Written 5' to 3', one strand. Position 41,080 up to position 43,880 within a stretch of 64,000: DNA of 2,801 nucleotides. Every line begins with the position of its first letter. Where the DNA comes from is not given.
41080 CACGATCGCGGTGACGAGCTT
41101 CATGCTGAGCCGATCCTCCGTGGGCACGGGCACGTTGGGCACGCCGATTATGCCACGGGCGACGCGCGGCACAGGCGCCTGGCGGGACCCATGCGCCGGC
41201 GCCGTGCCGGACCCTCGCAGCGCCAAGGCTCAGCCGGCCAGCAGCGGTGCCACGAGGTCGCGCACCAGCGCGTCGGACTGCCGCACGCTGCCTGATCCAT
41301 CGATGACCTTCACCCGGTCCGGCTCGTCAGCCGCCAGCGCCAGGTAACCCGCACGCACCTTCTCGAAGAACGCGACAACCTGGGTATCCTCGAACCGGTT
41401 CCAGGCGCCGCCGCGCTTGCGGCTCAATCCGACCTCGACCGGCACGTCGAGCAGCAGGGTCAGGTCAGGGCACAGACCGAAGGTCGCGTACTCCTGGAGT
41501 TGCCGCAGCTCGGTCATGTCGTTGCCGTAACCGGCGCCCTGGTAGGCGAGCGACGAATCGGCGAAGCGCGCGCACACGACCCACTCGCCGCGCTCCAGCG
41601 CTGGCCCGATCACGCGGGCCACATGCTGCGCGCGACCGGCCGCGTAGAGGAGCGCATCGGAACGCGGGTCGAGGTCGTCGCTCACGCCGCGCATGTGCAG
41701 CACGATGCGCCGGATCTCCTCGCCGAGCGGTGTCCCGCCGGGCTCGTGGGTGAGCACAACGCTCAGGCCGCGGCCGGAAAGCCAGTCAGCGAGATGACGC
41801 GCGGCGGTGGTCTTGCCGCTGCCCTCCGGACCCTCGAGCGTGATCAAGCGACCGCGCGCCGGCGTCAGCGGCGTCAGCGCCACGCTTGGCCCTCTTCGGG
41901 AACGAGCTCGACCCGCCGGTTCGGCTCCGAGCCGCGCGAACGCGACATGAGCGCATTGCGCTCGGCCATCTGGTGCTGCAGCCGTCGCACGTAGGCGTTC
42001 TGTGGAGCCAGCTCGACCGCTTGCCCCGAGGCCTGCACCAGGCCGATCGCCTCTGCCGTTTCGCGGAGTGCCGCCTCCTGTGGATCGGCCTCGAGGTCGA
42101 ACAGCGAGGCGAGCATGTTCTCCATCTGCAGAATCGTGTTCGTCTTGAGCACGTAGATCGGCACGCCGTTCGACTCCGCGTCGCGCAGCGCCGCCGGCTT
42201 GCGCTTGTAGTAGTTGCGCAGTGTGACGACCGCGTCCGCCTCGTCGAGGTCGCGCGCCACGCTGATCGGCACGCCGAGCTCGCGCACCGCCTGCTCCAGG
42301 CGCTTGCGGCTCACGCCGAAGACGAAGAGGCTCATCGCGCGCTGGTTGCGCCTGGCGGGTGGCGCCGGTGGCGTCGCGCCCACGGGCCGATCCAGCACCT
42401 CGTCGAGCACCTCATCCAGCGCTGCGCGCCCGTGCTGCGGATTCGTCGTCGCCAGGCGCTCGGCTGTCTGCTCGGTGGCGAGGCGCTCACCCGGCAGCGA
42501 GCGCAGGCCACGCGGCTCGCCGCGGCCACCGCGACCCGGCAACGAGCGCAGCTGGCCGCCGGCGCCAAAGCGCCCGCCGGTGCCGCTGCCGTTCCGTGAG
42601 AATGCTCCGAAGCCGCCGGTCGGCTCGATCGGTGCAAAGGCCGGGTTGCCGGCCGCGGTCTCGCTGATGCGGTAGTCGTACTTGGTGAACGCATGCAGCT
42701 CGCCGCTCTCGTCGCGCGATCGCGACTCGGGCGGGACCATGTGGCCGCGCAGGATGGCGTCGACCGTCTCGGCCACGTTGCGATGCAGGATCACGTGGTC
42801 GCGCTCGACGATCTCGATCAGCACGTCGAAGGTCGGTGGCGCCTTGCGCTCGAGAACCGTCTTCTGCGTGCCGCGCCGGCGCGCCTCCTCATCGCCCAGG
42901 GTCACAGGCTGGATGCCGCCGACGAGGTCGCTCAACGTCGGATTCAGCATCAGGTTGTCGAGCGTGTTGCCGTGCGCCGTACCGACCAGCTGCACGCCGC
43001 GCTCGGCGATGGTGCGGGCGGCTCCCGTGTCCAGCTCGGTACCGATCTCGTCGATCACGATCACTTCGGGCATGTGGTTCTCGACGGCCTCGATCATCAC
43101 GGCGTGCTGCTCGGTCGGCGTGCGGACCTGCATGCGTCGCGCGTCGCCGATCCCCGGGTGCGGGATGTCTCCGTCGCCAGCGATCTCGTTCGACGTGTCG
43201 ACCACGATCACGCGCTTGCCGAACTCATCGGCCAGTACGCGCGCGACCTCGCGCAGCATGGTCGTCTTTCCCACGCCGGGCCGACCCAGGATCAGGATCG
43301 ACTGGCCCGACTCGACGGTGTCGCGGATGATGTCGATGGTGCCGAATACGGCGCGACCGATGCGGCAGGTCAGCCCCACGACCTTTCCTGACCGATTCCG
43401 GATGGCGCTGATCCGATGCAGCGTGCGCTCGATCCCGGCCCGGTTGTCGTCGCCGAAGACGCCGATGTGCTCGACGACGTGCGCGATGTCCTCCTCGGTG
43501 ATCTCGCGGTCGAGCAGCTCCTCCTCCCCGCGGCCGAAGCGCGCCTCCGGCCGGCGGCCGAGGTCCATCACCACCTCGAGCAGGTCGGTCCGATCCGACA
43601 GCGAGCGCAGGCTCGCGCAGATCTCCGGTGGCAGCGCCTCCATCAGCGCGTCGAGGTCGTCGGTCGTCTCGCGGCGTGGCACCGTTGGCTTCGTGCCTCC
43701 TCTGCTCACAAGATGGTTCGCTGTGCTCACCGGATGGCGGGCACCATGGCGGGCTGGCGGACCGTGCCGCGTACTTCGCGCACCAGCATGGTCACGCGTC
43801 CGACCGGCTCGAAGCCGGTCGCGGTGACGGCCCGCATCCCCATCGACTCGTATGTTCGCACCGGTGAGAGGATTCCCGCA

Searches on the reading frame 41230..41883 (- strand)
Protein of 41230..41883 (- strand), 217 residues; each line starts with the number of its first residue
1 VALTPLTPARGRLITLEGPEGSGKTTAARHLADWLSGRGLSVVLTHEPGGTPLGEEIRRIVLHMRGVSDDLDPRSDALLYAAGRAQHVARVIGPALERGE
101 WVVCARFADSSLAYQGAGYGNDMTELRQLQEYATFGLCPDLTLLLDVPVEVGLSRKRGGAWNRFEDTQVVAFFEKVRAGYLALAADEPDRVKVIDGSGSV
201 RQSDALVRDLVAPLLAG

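Call 5: search_protein_families(library=pfam, proteins=[window:41230-41883:-], max_evalue=1)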
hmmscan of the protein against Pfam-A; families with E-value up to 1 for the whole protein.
window:41230-41883:- (217 aa): 23 families
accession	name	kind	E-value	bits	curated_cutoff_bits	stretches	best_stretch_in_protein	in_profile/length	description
PF02223.23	Thymidylate_kin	-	4.7e-47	160.5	27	1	16-203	1-181/185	Thymidylate kinase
PF13521.12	AAA_28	-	5.3e-07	30.4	27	1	14-150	2-121/164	AAA domain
PF13401.12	AAA_22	-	6.2e-05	23.8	27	1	12-57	6-50/130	AAA domain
PF20720.3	nSTAND3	-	0.00036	20.7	27.2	1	12-46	18-52/155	Novel STAND NTPase 3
PF25199.1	nSTAND_NTPase5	-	0.00047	20.4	34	1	5-55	35-85/145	Novel STAND NTPase 5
PF13481.12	AAA_25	-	0.00055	20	27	1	10-88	32-104/195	AAA domain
PF13191.12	AAA_16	-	0.0011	20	32.6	1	9-89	22-100/167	AAA ATPase domain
PF05729.18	NACHT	-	0.0067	16.7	26.7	1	12-37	1-26/167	NACHT domain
PF07728.20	AAA_5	-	0.008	16.6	22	1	16-47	4-35/139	AAA domain (dynein-related subfamily)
PF13671.12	AAA_33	-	0.009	16.8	27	1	13-41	1-25/143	AAA domain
PF13604.12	AAA_30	-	0.0096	16.1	27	1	10-44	17-51/191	AAA domain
PF01656.29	CbiA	-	0.011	16.1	25.4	1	20-44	8-32/125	CobQ/CobB/MinD/ParA nucleotide binding domain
PF00448.28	SRP54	-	0.012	15.8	22.7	1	14-44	4-34/196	SRP54-type protein, GTPase domain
PF13238.12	AAA_18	-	0.019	15.8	29.4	1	14-42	1-28/128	AAA domain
PF24883.2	NPHP3_N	-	0.043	14.5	24.8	1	10-42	21-53/164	Nephrocystin 3, N-terminal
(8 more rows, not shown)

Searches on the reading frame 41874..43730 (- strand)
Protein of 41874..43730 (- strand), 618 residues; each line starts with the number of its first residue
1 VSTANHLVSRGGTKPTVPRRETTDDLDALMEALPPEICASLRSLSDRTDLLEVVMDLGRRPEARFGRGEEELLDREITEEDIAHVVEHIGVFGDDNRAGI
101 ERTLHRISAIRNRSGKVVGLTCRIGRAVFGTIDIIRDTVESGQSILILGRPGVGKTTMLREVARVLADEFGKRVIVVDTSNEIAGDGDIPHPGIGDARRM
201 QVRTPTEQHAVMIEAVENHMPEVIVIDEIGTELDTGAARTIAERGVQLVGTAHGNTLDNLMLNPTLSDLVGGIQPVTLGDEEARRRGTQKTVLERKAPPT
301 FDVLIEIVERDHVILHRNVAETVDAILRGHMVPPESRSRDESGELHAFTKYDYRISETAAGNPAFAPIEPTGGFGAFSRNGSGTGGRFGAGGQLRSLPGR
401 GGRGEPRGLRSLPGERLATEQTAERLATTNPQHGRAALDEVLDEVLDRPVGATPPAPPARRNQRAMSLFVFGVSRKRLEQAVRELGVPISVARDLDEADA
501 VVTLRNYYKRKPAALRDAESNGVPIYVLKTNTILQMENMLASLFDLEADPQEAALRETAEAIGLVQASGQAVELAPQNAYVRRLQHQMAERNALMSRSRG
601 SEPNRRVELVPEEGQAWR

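Call 5: search_protein_families(library=pfam, proteins=[window:41874-43730:-], max_evalue=1)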
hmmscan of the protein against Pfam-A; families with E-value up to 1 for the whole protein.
window:41874-43730:- (618 aa): 39 families (the best 25 are shown)
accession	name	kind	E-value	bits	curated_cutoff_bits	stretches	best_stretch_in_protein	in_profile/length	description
PF25516.1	PTPase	-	3.4e-28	97.8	27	1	467-544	2-79/79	Phosphotyrosine protein phosphatase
PF19568.5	Spore_III_AA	-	1.1e-11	44.8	27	1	139-270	138-275/306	Sporulation stage III, protein AA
PF01424.28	R3H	-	8e-11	42.2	26.8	1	564-609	13-58/60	R3H domain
PF03266.21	NTPase_1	-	3.6e-06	27.4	23.9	1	145-169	2-26/168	NTPase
PF13604.12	AAA_30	-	4.2e-06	27.1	27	1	134-231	9-99/191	AAA domain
PF00004.35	AAA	-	6.5e-06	27.1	21.2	1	145-230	1-67/131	ATPase family associated with various cellular activities (AAA)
PF13238.12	AAA_18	-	1.9e-05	25.6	29.4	1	145-235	1-86/128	AAA domain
PF25199.1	nSTAND_NTPase5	-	2.7e-05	24.4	34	1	136-185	35-84/145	Novel STAND NTPase 5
PF13401.12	AAA_22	-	8.7e-05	23.3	27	1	141-229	4-93/130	AAA domain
PF20720.3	nSTAND3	-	0.00011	22.3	27.2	1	136-183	11-57/155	Novel STAND NTPase 3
PF13191.12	AAA_16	-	0.0002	22.3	32.6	1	139-173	19-52/167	AAA ATPase domain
PF07724.20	AAA_2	-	0.00087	19.8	27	1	144-229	5-84/166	AAA domain (Cdc48 subfamily)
PF13479.12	AAA_24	-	0.001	19.4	27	1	142-233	2-77/195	AAA domain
PF13481.12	AAA_25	-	0.0011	19.1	27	1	134-167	25-58/195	AAA domain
PF00005.33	ABC_tran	-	0.0023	19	25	1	138-172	7-41/137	ABC transporter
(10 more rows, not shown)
